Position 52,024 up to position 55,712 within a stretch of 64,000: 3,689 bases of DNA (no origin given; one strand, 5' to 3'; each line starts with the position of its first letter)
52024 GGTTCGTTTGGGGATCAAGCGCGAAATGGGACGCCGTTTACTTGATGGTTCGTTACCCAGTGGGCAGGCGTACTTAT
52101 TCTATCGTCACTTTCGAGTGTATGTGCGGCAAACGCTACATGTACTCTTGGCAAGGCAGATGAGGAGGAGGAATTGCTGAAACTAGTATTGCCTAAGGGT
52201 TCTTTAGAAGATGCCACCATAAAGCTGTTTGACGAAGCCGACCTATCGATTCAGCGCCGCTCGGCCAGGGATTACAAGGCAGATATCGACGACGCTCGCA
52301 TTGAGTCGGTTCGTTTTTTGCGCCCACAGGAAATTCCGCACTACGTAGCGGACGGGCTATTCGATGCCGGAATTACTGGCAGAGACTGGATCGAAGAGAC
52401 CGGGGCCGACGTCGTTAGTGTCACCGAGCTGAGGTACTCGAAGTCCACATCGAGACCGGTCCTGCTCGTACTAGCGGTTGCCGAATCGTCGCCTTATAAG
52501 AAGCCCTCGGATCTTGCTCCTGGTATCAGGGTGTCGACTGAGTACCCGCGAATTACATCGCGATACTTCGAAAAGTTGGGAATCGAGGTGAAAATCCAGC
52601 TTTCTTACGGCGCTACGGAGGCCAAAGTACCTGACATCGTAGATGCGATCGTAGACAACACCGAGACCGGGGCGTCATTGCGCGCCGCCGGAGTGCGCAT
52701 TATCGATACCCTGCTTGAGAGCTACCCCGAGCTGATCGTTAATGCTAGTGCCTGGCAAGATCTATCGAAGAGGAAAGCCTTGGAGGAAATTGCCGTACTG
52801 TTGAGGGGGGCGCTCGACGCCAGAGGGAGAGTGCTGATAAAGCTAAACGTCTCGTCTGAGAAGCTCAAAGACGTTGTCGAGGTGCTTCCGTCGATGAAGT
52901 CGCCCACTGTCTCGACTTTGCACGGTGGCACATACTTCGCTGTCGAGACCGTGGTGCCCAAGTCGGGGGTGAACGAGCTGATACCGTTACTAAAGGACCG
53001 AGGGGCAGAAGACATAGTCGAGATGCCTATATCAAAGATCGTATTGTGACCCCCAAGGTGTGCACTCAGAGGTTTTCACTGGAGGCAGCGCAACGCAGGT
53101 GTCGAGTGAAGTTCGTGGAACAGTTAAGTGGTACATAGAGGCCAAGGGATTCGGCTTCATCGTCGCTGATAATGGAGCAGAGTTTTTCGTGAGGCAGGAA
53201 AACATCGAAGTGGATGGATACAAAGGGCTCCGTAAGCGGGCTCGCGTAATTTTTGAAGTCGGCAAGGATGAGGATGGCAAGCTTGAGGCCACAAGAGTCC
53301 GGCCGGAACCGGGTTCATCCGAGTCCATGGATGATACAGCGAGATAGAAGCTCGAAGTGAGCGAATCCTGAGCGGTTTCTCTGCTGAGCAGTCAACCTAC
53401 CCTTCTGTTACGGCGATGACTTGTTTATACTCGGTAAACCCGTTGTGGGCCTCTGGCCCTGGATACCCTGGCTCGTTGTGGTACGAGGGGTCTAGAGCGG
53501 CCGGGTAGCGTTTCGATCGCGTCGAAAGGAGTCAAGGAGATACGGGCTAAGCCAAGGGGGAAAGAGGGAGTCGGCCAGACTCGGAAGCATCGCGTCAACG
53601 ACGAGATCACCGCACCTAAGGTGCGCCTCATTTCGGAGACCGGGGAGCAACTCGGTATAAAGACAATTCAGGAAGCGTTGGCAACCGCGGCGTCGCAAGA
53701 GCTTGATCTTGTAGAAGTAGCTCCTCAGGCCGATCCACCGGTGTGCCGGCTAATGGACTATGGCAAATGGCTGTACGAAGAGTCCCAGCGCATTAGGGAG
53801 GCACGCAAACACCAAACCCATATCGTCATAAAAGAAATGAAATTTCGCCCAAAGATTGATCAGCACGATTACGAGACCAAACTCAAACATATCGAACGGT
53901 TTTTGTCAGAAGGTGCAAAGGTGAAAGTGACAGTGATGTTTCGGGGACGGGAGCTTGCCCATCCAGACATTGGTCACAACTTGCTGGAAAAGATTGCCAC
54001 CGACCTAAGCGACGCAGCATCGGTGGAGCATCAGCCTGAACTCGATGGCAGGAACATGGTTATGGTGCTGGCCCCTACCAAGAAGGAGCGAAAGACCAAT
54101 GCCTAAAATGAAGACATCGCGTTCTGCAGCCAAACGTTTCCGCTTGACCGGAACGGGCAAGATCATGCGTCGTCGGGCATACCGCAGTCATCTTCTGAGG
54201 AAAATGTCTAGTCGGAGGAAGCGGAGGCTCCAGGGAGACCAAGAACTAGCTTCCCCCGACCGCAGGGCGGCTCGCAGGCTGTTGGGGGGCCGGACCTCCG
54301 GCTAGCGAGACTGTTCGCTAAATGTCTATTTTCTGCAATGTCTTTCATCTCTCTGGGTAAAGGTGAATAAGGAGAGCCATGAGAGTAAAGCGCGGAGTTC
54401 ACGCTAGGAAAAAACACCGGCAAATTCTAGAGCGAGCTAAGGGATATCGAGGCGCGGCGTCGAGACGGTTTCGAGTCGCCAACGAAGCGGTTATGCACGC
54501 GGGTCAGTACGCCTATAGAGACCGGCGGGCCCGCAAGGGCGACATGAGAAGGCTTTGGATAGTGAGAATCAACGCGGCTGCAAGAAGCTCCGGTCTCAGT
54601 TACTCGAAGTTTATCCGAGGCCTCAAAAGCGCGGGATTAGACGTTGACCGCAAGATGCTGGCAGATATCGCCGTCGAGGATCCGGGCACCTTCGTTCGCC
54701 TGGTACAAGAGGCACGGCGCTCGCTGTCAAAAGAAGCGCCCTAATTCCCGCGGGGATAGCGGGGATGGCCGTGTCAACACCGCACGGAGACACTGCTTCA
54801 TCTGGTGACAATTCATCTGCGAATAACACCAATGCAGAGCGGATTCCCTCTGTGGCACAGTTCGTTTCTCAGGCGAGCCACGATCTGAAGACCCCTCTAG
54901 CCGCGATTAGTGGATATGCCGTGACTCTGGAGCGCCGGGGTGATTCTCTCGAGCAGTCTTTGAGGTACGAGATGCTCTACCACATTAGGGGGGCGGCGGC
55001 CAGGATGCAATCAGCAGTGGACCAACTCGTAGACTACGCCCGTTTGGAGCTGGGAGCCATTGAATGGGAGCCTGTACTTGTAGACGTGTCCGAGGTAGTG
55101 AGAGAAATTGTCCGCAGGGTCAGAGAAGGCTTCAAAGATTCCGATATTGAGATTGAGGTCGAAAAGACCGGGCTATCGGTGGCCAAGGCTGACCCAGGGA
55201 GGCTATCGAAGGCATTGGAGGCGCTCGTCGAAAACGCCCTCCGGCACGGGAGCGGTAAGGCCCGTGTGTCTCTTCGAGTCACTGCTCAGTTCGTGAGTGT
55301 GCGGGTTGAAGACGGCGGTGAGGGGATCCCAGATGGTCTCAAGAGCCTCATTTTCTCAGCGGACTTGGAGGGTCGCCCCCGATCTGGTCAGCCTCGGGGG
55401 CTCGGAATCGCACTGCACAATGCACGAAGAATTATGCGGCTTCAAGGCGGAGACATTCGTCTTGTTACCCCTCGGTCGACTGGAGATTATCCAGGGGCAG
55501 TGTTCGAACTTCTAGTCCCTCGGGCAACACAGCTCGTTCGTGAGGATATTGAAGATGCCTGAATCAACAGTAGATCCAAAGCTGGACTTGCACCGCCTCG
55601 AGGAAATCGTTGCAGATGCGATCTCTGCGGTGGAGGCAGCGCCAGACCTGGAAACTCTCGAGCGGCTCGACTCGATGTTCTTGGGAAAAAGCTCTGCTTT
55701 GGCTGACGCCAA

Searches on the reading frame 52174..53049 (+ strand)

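Call 64: search_protein_families(library=pfam, proteins=[window:52174-53049:+], max_evalue=0.0001)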
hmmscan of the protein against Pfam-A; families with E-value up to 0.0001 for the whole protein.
window:52174-53049:+ (291 aa): 2 families
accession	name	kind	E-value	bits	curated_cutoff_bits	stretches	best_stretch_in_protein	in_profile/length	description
PF01634.23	HisG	-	1.2e-40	139.4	25.5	1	50-210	1-156/158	ATP phosphoribosyltransferase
PF08029.16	HisG_C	-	1.1e-23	83.6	23.5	1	216-288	1-73/73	HisG, C-terminal domain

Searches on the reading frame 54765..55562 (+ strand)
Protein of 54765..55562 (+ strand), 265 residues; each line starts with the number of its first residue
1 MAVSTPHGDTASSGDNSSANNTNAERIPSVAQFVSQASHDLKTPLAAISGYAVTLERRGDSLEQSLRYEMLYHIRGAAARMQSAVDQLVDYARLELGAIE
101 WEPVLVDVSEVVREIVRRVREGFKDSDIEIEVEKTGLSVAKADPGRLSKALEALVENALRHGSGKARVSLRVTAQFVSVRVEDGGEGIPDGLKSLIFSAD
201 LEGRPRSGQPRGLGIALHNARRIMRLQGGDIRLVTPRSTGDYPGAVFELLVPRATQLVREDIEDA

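Call 64: search_protein_families(library=pfam, proteins=[window:54765-55562:+], max_evalue=0.0001)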
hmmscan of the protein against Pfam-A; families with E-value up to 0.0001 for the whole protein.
window:54765-55562:+ (265 aa): 3 families
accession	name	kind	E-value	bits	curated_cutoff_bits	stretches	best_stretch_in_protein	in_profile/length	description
PF02518.31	HATPase_c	-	1.5e-14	54.8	26.4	1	143-253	2-109/111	Histidine kinase-, DNA gyrase B-, and HSP90-like ATPase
PF00512.31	HisKA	-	7.5e-13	48.8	26.9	1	31-96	3-65/66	His Kinase A (phospho-acceptor) domain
PF13581.12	HATPase_c_2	-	7.2e-05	23.2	27.4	0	155-218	40-105/127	Histidine kinase-like ATPase domain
